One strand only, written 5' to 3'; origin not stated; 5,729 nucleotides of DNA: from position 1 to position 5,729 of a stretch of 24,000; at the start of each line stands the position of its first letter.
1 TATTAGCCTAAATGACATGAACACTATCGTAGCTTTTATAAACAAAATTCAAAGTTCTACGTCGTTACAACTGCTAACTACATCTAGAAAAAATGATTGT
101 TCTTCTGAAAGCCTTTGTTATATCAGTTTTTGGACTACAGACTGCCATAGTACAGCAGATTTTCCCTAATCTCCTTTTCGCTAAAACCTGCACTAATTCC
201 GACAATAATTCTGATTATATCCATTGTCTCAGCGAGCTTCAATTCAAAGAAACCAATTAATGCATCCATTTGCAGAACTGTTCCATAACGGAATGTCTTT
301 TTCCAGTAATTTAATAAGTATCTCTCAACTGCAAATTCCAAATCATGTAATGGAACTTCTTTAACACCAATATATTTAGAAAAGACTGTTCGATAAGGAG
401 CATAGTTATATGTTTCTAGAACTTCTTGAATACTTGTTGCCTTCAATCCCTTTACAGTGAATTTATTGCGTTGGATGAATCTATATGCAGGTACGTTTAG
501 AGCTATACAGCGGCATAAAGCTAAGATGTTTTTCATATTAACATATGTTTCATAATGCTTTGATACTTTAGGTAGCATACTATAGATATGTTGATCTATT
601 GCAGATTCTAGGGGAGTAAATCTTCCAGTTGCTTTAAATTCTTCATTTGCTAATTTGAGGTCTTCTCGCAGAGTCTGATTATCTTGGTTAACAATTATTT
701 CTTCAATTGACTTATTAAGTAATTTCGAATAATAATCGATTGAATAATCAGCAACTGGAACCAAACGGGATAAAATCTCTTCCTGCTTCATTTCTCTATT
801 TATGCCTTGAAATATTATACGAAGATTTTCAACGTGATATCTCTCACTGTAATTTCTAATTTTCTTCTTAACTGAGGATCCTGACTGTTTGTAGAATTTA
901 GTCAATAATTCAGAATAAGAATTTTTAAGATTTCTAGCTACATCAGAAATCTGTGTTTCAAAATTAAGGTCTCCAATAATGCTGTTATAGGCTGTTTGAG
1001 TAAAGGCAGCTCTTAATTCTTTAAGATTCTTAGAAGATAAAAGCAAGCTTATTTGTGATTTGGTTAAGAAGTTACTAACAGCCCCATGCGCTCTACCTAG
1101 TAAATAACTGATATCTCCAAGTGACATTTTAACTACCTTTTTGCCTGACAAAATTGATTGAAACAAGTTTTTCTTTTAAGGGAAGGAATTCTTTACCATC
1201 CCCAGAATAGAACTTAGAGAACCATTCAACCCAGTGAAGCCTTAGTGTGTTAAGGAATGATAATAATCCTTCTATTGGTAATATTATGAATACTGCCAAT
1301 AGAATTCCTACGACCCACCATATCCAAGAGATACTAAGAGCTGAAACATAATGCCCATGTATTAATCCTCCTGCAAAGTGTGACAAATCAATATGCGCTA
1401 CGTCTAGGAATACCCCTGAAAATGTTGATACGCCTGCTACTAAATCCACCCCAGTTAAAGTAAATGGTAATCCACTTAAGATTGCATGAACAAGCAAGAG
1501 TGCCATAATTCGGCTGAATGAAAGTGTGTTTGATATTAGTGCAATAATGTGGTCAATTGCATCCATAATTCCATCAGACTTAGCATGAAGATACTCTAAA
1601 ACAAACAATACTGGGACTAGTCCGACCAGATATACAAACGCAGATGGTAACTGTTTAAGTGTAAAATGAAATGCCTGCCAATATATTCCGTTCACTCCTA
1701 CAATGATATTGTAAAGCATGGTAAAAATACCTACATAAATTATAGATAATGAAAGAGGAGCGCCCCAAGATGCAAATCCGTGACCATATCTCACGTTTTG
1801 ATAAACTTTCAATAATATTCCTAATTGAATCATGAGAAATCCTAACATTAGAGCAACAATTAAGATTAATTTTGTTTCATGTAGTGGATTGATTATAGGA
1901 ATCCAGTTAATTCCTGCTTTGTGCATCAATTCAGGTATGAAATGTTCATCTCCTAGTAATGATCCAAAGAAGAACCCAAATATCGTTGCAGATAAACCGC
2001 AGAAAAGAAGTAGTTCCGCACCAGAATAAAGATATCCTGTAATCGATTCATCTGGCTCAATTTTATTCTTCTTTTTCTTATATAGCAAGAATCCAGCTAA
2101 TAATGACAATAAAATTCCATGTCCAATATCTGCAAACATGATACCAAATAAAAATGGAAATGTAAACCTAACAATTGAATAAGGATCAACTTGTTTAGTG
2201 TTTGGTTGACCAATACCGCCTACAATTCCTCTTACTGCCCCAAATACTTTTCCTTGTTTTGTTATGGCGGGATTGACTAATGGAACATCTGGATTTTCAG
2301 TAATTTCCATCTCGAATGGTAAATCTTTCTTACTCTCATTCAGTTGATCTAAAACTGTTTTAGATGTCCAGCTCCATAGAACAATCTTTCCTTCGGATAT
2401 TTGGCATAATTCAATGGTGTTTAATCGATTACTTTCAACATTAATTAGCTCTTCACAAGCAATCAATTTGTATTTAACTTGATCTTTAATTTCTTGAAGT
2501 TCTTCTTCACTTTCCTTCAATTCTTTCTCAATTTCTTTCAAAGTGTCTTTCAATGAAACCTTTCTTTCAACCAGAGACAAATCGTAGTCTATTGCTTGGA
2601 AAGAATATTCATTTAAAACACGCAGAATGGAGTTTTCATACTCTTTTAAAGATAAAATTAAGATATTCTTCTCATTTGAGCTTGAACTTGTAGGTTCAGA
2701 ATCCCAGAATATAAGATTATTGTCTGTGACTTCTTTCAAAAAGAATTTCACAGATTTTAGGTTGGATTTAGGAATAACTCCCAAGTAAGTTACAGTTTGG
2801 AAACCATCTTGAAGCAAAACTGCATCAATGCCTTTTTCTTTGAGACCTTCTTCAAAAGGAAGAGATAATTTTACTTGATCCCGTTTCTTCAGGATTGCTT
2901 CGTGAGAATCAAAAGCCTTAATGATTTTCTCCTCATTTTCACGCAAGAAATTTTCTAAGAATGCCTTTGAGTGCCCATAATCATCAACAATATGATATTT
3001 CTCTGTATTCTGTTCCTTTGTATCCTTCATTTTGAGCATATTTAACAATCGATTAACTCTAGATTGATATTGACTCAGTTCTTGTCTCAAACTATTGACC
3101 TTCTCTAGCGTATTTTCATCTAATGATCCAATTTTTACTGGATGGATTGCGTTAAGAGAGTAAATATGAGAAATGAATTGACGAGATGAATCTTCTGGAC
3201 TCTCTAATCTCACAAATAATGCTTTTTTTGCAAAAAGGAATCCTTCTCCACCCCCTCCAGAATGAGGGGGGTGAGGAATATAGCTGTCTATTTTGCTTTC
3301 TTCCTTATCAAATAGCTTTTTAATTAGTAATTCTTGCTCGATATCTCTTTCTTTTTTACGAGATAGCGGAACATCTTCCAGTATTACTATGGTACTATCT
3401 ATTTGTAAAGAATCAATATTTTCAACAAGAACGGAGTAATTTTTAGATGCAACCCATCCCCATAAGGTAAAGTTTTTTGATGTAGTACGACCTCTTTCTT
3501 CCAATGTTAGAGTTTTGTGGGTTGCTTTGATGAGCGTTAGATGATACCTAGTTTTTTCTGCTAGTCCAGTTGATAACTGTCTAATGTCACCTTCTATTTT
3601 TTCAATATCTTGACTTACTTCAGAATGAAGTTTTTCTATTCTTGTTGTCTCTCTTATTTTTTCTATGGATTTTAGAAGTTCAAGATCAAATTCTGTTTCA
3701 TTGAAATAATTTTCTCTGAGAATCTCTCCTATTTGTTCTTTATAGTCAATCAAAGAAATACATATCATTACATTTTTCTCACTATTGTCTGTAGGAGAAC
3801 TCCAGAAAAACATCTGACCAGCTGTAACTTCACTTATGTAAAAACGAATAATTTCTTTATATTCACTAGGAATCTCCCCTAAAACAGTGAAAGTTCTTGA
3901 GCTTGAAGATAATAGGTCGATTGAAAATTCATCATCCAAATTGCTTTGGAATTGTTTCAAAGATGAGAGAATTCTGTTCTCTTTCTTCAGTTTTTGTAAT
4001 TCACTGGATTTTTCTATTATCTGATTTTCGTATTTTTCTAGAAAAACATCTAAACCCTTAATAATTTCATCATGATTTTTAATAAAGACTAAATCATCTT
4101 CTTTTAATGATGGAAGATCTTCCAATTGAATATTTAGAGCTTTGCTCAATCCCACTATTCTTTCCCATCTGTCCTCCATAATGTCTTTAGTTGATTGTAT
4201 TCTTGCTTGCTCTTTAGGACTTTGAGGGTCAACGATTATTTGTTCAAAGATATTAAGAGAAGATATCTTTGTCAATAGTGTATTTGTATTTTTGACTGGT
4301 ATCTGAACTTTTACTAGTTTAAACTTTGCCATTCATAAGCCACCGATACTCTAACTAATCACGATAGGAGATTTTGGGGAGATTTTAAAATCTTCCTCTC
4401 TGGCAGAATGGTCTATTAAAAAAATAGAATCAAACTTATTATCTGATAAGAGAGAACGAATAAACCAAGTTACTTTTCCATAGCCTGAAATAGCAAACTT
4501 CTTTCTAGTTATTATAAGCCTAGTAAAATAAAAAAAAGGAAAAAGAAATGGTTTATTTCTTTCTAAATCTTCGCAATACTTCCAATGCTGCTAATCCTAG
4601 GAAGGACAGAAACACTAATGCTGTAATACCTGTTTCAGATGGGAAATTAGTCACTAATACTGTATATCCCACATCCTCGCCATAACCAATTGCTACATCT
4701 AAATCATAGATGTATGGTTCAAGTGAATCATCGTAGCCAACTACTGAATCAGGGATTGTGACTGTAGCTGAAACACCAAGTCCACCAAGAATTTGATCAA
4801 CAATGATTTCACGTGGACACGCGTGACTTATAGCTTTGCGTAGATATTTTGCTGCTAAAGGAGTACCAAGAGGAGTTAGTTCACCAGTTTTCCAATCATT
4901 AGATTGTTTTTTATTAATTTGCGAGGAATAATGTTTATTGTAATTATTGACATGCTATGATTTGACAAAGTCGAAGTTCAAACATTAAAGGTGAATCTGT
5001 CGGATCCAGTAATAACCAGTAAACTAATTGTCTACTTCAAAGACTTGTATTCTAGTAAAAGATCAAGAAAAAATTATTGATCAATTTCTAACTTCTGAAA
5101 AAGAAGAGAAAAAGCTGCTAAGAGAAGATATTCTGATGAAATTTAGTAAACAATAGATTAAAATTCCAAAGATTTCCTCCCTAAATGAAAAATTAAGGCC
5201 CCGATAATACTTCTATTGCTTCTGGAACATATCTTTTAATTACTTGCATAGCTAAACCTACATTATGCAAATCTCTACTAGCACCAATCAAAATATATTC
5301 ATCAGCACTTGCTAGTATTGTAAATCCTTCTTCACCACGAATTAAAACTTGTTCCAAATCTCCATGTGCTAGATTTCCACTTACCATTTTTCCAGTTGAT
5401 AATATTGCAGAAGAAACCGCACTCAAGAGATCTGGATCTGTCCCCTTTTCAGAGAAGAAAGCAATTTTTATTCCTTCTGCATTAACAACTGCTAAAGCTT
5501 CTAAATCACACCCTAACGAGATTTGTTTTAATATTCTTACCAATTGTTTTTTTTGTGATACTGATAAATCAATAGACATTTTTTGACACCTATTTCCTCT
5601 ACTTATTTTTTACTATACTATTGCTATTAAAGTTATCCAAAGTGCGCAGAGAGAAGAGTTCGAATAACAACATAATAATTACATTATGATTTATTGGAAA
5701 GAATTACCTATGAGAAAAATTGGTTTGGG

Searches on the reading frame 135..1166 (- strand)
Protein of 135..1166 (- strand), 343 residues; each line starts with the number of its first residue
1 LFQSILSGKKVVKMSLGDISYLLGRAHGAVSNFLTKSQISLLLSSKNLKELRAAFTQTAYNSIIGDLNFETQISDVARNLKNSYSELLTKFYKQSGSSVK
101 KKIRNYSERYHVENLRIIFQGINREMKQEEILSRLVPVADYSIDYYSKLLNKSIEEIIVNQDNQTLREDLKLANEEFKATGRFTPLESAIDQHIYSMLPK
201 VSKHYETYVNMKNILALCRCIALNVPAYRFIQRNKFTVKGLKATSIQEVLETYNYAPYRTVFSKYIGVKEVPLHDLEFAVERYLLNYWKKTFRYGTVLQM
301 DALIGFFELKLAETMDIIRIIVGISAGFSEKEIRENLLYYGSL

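Call 7: search_protein_families(library=pfam, proteins=[window:135-1166:-], max_evalue=0.01)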
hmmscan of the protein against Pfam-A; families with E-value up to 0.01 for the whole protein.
window:135-1166:- (343 aa): 1 family
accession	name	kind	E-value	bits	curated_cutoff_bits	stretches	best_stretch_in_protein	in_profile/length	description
PF01992.21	vATP-synt_AC39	-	5.4e-30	105.3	29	1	24-335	3-338/339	ATP synthase (C/AC39) subunit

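Call 78: find_encoding_contigs(protein=window:135-1166:-, flank=10000, max_places=2)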
Protein window:135-1166:- (343 aa): no gene with exactly this product is on record in the collection.
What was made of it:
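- Tried and rejected: The left-edge lookup failed because the TTG-start V-ATPase subunit product is not on record (call 78).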

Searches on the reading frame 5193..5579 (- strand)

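Call 7: search_protein_families(library=pfam, proteins=[window:5193-5579:-], max_evalue=0.01)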
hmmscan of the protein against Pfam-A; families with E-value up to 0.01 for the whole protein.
window:5193-5579:- (128 aa): 1 family
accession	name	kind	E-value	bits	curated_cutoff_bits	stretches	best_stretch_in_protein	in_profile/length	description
PF03259.23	Robl_LC7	-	3.6e-11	43.1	23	1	28-99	17-88/91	Roadblock/LC7 domain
